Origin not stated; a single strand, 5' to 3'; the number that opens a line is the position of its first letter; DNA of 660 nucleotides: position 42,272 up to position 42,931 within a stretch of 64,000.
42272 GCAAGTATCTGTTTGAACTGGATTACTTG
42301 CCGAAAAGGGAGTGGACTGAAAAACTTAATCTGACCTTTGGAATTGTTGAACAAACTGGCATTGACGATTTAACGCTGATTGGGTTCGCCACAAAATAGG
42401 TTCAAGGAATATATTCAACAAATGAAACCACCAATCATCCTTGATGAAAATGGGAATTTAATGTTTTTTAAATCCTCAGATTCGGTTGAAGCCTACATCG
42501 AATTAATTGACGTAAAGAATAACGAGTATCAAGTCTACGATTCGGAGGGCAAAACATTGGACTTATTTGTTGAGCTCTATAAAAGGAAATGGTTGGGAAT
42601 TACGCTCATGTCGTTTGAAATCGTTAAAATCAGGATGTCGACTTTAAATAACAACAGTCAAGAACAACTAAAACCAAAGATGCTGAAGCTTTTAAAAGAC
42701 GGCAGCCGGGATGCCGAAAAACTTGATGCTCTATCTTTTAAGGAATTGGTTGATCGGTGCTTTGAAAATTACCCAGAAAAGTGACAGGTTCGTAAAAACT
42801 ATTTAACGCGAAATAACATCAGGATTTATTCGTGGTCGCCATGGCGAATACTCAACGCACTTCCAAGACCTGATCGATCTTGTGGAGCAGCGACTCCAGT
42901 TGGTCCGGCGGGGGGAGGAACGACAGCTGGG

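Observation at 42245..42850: Roughly 600-bp AT-rich island containing an orphan ORF and replacing the 3' end of the PA14-domain gene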

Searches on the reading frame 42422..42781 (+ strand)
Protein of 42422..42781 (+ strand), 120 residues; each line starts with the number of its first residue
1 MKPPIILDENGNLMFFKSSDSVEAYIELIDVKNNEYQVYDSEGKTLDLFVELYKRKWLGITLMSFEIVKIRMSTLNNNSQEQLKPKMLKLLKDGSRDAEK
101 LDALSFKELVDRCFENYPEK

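Call 4: search_protein_families(library=pfam, proteins=[window:42422-42781:+], max_evalue=0.1)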
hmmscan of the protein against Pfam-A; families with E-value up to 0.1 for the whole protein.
window:42422-42781:+ (120 aa): 2 families
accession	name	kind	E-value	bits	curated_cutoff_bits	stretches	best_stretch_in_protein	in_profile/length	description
PF23830.1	DUF7200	-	0.035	15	27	1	67-117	35-85/89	Domain of unknown function (DUF7200)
PF08039.16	Mit_proteolip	-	0.09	13.4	25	0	49-73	17-41/60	Mitochondrial proteolipid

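Call 5: search_protein_families(library=padloc, proteins=[window:42422-42781:+], max_evalue=1)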
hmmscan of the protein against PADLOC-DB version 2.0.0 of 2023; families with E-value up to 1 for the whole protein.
window:42422-42781:+ (120 aa): 0 families

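Call 7: find_homologous_proteins(query=window:42422-42781:+, max_evalue=0.01)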
Query window:42422-42781:+ (120 aa): 1 proteins with E <= 0.01 among 3 candidates.
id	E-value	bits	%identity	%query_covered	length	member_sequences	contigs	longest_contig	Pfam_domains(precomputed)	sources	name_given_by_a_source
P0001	4.1e-62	225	100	89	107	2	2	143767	-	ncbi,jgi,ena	-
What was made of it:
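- Tried and rejected: Word-indexed homology search of the ORF found only itself (call 7).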

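Call 11: find_encoding_contigs(protein=P0001, flank=10000)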
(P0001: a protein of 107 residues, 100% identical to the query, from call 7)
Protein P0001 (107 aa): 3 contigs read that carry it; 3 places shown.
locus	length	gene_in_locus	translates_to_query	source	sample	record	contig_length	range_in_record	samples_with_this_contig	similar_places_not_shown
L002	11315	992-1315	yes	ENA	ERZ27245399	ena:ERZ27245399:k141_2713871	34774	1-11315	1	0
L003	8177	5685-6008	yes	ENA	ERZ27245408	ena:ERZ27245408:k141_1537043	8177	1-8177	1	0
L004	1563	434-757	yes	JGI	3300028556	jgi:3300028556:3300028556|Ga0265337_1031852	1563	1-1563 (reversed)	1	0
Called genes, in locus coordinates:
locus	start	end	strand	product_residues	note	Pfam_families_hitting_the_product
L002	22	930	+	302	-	PF07691:PA14 (weak)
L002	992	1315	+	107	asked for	-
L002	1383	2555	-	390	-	-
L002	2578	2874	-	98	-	-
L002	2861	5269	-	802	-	PF01588:tRNA_bind, PF03483:B3_4, PF03484:B5, PF17759:tRNA_synthFbeta, PF03147:FDX-ACB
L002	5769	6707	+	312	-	PF03462:PCRF, PF00472:RF-1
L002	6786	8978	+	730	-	PF13231:PMT_2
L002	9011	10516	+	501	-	PF01336:tRNA_anti-codon, PF00152:tRNA-synt_2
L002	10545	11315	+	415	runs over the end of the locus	PF12704:MacB_PCD, PF02687:FtsX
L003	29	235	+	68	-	-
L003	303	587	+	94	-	-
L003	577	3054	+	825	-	PF00343:Phosphorylase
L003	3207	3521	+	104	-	PF13428:TPR_14 (faint), PF13432:TPR_16 (faint), PF14559:TPR_19 (weak), PF13431:TPR_17 (faint), PF07719:TPR_2 (faint), PF13174:TPR_6 (faint)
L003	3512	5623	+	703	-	PF07691:PA14 (weak)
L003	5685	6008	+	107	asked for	-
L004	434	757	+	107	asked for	-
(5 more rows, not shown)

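Call 25: predict_structure(protein=window:42422-42781:+)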
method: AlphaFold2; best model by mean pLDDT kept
length: 120 residues; sequences in the alignment: 1
mean_pLDDT: 46.7   pTM: 0.39
mean pLDDT of the five models: 46.7, 45.2, 42.8, 41.7, 35.6
residues with pLDDT >= 90: 0; 70-90: 8; 50-70: 40; < 50: 72
segments of 3 or more residues with pLDDT < 50: 1-35, 46-75, 116-120
pLDDT, mean of each block of 10 residues (from residue 1): 34 36 41 47 48 30 32 50 60 67 70 45
secondary structure, 60 per line:
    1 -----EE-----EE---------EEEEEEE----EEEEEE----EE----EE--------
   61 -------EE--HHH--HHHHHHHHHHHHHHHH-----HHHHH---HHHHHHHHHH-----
elements in order: E24-30 E35-40 H77-92 H98-102 H106-115
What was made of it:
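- Tried and rejected: Single-sequence AF2 was useless, pLDDT 47 (call 25).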

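Call 27: search_protein_representatives(protein=window:42422-42781:+)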
Query: 120 residues. Proteins with E-value up to 0.001 (for the whole library): 457; up to 1e-10: 9; up to 1e-30: 1. The best 150 are listed.
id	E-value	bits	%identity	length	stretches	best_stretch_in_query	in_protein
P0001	1.3e-62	225.2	100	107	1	14-120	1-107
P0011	8.8e-15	71.2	39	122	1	1-115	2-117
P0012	2.8e-13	66.3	49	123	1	3-95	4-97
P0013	2.8e-13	66.3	37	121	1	1-111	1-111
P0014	2.8e-12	63.1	41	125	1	2-100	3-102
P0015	3.0e-12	63.0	35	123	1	1-114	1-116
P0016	1.1e-11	61.3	39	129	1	2-115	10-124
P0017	3.8e-11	59.5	38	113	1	1-97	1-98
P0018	5.4e-11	59.0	43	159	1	2-85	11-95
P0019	1.3e-10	57.7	30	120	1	1-117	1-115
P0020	1.6e-10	57.5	45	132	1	3-73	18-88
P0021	1.9e-10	57.2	41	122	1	1-112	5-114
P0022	1.9e-10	57.2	36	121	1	1-116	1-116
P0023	2.5e-10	56.9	33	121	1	1-112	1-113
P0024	3.4e-10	56.4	36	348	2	2-97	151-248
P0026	4.4e-10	56.0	37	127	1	3-110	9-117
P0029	6.9e-10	55.4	41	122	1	1-92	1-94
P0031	9.4e-10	55.0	33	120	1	1-114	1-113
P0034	1.1e-09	54.7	34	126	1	1-114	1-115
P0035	1.3e-09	54.5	34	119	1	1-115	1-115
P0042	2.4e-09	53.7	36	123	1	1-112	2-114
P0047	3.9e-09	53.0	41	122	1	3-92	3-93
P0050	6.8e-09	52.2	38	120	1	1-112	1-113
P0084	8.7e-08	48.7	28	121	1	1-116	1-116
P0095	1.4e-07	48.0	33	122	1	2-115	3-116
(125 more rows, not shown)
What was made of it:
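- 42422..42784 (+): 120-aa protein of an uncurated family that in other genomes follows Rhs toxin C-termini. Putative orphan immunity gene. 457 homologous representatives (call 27).
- On Rhs-associated (polymorphic toxin) immunity protein family: Hits at E=9e-15 to 1e-10 to the top nine family members (call 27).
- Checked: Homologues align from its residue 1, which supports that ATG (call 27). It has 457 homologous cluster representatives (call 27).
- ORF family of 457 representatives (call 27).
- Tried and rejected: The exhaustive search was needed (call 27).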

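Call 29: search_protein_families(library=pfam, alignment_id=A2, max_evalue=0.01)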
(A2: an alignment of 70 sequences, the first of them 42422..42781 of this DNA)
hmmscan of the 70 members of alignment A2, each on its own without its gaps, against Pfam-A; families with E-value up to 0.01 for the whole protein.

A. member 1, window:42422-42781:+ (120 aa): 0 families

B. families by the number of members that match (of 70 scanned): 7 families
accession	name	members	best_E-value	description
PF10957.13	Spore_Cse60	1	0.00045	Sporulation protein Cse60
PF07336.16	ABATE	1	0.0012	Putative stress-induced transcription regulator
PF01259.24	SAICAR_synt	1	0.0012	SAICAR synthetase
PF20304.3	Sp-CxC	1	0.0031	Small protein from certain CxC ATPase-based DNA modification systems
PF23150.1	CFAP61_dimer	1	0.0049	CFAP61 dimerisation domain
PF12967.12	DUF3855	1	0.0061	Domain of Unknown Function with PDB structure (DUF3855)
PF11622.13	DUF3251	1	0.0082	Protein of unknown function (DUF3251)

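Call 30: search_protein_families(library=ncbifam, alignment_id=A2, max_evalue=0.01)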
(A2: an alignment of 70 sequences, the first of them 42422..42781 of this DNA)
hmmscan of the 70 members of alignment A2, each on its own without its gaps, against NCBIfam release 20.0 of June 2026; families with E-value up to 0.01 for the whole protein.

A. member 1, window:42422-42781:+ (120 aa): 0 families

B. families by the number of members that match (of 70 scanned): 1 family
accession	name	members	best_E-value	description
NF006327.0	PRK08557.1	1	0.0023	hypothetical protein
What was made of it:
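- Tried and rejected: Pfam, NCBIfam and PADLOC gave nothing for the ORF or its family (calls 4, 5, 29, 30).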

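Call 31: search_solved_structures(query=A2, max_evalue=1, show_alignments=2)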
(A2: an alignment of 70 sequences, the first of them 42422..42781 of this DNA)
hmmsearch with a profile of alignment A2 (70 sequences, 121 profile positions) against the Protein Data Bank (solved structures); distinct sequences matched with E-value up to 1: 1.
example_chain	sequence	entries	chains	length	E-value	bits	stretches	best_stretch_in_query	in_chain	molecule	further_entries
9e2v_A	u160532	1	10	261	0.53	13.7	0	42-98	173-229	TraT complement resistance protein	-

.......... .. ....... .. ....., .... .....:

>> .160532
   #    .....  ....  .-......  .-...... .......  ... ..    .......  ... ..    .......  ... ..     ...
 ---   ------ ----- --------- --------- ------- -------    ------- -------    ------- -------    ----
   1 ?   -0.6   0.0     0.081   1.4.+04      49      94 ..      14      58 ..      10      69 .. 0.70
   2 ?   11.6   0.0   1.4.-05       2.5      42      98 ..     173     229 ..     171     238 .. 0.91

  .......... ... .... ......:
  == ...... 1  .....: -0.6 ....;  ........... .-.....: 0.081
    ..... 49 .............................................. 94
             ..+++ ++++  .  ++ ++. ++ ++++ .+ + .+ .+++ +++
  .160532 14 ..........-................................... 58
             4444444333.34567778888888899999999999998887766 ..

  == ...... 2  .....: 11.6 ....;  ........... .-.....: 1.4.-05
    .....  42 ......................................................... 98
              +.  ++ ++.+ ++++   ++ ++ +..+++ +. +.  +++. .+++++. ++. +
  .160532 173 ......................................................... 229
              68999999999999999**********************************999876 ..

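Call 33: find_encoding_contigs(protein=P0011, flank=6000, max_places=4)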
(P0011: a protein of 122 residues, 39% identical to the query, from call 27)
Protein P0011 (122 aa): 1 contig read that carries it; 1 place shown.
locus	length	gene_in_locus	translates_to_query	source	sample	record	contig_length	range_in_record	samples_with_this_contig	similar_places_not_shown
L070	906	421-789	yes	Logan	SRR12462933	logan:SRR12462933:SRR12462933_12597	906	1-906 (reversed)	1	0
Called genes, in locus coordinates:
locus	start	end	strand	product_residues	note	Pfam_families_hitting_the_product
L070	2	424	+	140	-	?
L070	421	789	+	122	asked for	-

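Call 34: search_dna_similar(query=window:42422-42781:+, collection=plasmids, mode=protein, max_evalue=0.001)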
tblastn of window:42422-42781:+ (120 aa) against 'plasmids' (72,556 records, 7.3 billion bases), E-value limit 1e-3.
No match.

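Call 35: search_dna_similar(query=window:42422-42781:+, collection=phages, mode=protein, max_evalue=0.001)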
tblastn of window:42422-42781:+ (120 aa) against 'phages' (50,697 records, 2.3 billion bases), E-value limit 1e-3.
No match.
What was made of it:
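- Tried and rejected: tblastn against plasmids and phages found no match (calls 34, 35).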

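Call 36: list_cluster_members(proteins=[P0012, P0013, P0014, P0015, P0016, P0017, P0019, P0021, P0022, P0023])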
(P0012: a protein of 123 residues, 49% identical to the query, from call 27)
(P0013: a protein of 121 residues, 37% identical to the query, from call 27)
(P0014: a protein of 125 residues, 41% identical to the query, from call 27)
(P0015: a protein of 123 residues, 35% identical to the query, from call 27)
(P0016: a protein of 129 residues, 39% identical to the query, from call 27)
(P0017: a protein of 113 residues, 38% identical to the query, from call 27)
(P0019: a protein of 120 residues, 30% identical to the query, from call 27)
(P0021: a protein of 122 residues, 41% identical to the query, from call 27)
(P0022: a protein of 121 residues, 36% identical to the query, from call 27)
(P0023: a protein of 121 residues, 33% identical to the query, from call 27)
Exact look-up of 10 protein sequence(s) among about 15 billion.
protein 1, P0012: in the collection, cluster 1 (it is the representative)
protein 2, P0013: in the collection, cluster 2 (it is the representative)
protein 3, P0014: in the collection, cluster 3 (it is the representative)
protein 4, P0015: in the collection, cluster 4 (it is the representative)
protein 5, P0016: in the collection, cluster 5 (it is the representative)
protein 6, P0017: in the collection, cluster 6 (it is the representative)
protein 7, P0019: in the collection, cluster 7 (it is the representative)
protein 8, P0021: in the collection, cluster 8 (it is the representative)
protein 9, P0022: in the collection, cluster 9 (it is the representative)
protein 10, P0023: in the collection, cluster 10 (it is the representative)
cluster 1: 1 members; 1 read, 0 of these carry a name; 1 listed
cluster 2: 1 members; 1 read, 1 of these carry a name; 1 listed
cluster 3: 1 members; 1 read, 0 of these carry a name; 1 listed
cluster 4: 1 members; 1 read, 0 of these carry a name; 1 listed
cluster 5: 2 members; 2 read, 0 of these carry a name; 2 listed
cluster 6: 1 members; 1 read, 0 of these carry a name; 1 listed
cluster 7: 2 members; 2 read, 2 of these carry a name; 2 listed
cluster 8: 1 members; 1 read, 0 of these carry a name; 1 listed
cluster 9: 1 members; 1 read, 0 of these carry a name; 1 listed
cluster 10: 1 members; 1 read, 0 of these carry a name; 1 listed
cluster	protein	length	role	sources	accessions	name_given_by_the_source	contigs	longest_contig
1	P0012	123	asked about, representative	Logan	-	-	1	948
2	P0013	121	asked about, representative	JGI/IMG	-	hypothetical protein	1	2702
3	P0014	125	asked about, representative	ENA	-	-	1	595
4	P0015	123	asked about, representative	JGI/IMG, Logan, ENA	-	-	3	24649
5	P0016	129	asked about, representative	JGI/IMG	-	-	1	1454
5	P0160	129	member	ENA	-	-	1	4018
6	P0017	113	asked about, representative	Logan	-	-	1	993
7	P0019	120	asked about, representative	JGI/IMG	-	hypothetical protein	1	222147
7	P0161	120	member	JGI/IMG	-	hypothetical protein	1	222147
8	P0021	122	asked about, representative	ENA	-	-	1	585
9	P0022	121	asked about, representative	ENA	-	-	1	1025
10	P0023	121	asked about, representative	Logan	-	-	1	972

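Call 38: find_encoding_contigs(protein=P0015, flank=8000, max_places=3)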
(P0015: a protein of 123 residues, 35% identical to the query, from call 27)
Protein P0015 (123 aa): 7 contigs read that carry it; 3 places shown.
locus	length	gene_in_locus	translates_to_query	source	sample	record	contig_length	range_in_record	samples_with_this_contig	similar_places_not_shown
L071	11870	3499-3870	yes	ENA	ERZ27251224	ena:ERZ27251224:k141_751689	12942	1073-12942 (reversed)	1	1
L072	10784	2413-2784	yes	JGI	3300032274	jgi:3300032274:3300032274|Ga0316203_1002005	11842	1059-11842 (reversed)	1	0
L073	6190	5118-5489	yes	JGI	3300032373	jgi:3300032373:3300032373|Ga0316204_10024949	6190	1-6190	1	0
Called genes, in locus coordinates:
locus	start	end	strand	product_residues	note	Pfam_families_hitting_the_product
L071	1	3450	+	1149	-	?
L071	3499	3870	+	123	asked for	-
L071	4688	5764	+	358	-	PF03739:LptF_LptG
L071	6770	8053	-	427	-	PF04932:Wzy_C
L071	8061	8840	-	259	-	PF00535:Glycos_transf_2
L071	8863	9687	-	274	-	PF13489:Methyltransf_23, PF07021:MetW, PF08241:Methyltransf_11, PF08242:Methyltransf_12 (weak), PF13649:Methyltransf_25, PF13847:Methyltransf_31 (weak)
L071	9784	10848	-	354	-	PF13439:Glyco_transf_4, PF13579:Glyco_trans_4_4, PF20706:GT4-conflict, PF00534:Glycos_transf_1, PF13692:Glyco_trans_1_4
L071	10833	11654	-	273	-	PF00535:Glycos_transf_2, PF10111:Glyco_tranf_2_2 (weak), PF13641:Glyco_tranf_2_3, PF02709:Glyco_transf_7C, PF05679:CHGN (weak)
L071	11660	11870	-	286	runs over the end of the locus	PF13489:Methyltransf_23, PF13847:Methyltransf_31, PF08241:Methyltransf_11, PF08242:Methyltransf_12, PF13649:Methyltransf_25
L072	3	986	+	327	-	?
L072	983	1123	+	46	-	-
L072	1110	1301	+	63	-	-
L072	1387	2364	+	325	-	PF02494:HYR, PF03527:RHS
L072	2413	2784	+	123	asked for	-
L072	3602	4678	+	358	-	PF03739:LptF_LptG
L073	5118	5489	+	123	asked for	-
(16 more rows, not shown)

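Call 39: find_encoding_contigs(protein=P0019, flank=8000, max_places=3)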
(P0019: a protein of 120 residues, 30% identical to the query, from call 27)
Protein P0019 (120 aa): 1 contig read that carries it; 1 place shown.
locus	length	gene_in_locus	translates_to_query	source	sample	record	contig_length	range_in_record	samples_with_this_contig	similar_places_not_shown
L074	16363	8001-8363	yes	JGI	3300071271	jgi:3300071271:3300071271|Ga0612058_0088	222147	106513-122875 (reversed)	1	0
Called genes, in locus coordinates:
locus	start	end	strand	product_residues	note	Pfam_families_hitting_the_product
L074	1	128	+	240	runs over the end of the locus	PF01168:Ala_racemase_N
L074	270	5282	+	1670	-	PF20148:DUF6531 (faint), PF05593:RHS_repeat (faint), PF25023:TEN_YD-shell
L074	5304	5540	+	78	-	-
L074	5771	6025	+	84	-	-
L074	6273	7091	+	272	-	PF25023:TEN_YD-shell (weak)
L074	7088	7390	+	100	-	-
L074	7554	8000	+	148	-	-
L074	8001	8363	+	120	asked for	-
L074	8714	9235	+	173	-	-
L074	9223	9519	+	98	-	PF14149:YhfH (faint)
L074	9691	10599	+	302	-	-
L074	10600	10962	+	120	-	-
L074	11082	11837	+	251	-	PF25023:TEN_YD-shell (weak)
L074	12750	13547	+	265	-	PF03807:F420_oxidored, PF14748:P5CR_dimer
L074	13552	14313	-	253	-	PF00902:TatC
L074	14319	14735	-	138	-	PF02416:TatA_B_E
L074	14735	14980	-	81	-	PF02416:TatA_B_E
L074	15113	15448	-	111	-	PF11969:DcpS_C, PF01230:HIT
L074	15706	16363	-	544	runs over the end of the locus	PF03109:ABC1, PF27536:UbiB_helical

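Call 40: find_encoding_contigs(protein=P0160, flank=8000, max_places=3)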
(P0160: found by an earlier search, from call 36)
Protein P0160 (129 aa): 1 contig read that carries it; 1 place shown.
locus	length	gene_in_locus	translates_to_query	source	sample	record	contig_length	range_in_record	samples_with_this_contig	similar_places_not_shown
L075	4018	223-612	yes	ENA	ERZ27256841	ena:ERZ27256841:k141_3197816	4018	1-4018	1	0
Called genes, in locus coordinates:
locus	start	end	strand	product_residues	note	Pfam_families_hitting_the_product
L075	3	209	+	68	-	?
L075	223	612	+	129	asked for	-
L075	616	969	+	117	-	-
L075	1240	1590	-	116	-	PF01740:STAS, PF13466:STAS_2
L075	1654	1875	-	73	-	-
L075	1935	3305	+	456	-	PF00067:p450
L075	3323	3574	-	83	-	-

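Call 42: predict_structure(alignment_id=A2)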
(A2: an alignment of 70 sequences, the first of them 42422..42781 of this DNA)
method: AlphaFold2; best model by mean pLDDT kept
length: 120 residues; sequences in the alignment: 70
mean_pLDDT: 94.5   pTM: 0.85
mean pLDDT of the five models: 94.5, 94.3, 94.0, 93.0, 92.7
residues with pLDDT >= 90: 101; 70-90: 19; 50-70: 0; < 50: 0
segments of 3 or more residues with pLDDT < 50: none
pLDDT, mean of each block of 10 residues (from residue 1): 97 97 97 98 98 89 94 94 97 87 96 90
secondary structure, 60 per line:
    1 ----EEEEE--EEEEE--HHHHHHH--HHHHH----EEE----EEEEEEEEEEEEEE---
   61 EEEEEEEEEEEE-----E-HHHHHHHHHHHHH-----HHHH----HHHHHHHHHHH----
elements in order: E5-9 E12-16 H19-25 H28-32 E37-39 E44-57 E61-72 H80-92 H98-101 H106-116
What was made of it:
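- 42422..42784 (+): AF2 pLDDT 94.5 (call 42).
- AF2 model with pLDDT 94.5 (call 42). The model is confident (call 42).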

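Call 48: fold_search(model_id=the predicted structure, library=pdb)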
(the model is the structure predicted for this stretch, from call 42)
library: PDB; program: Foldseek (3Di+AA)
matches with E <= 10: 531; with E <= 0.001: 0
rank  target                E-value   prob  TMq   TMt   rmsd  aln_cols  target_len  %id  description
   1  5ejl                  2.6e-01  0.21  0.23  0.15  12.5       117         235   12  MrkH, A novel c-di-GMP dependence transcription regulatory factor. (released 2016-10-19)
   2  2mp4_MODEL_1_A        3.9e-01  0.09  0.20  0.16  17.1       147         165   14  Solution Structure of ADF like UNC-60A Protein of Caenorhabditis elegans (released 2014-06-11)
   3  9h4q_T                4.2e-01  0.08  0.19  0.09  18.3       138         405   13  Cryo-EM structure of the SEAC wing - EGOC (released 2025-11-05)
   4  1j2v                  5.0e-01  0.16  0.21  0.23  11.0        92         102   15  Crystal Structure of CutA1 from Pyrococcus Horikoshii (released 2004-01-13)
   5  3m7m                  6.0e-01  0.07  0.18  0.10  18.4       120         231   14  Crystal structure of monomeric hsp33 (released 2011-01-26)
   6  8adl_S                6.0e-01  0.06  0.19  0.09  17.6       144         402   13  Cryo-EM structure of the SEA complex (released 2022-11-02)
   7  6ky0_A                6.8e-01  0.09  0.22  0.16  14.7       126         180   12  Crystal structural of active-site human glutathione-specific gamma-glutamylcyclotransferase 2(ChaC2) mutant with Gluta (released 2020-07-29)
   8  6t76_C                7.2e-01  0.14  0.21  0.23  10.8        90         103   16  PII-like protein CutA from Nostoc sp. PCC 7120 in apo form (released 2020-07-22)
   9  1uku                  7.6e-01  0.16  0.22  0.25  10.7        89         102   15  Crystal Structure of Pyrococcus horikoshii CutA1 Complexed with Cu2+ (released 2004-01-13)
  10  1umj_A                7.6e-01  0.15  0.21  0.24  10.7        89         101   15  Crystal structure of Pyrococcus horikoshii CutA in the presence of 3M guanidine hydrochloride (released 2004-10-05)
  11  6znb                  7.6e-01  0.09  0.20  0.19  12.9       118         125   12  PHAGE SAM LYASE IN APO STATE (released 2021-02-24)
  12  2e66_A                8.1e-01  0.14  0.21  0.23  10.9        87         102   13  Crystal Structure Of CutA1 From Pyrococcus Horikoshii OT3, Mutation D60A (released 2007-06-26)
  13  7pzy_x                8.1e-01  0.08  0.18  0.14  23.2        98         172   10  Structure of the vacant Candida albicans 80S ribosome (released 2022-05-18)
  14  9j9h_W                8.6e-01  0.07  0.18  0.13  22.7       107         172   10  High-resolution cryo-EM structure of the Plasmodium falciparum 80S ribosome bound to RACK1 and E-tRNA (released 2025-06-04)
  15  8p0v_M                9.2e-01  0.09  0.22  0.10  17.3       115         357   12  Structure of the human Commander complex coiled coils, DENND10 and partial Retriever subcomplex (released 2024-03-20)
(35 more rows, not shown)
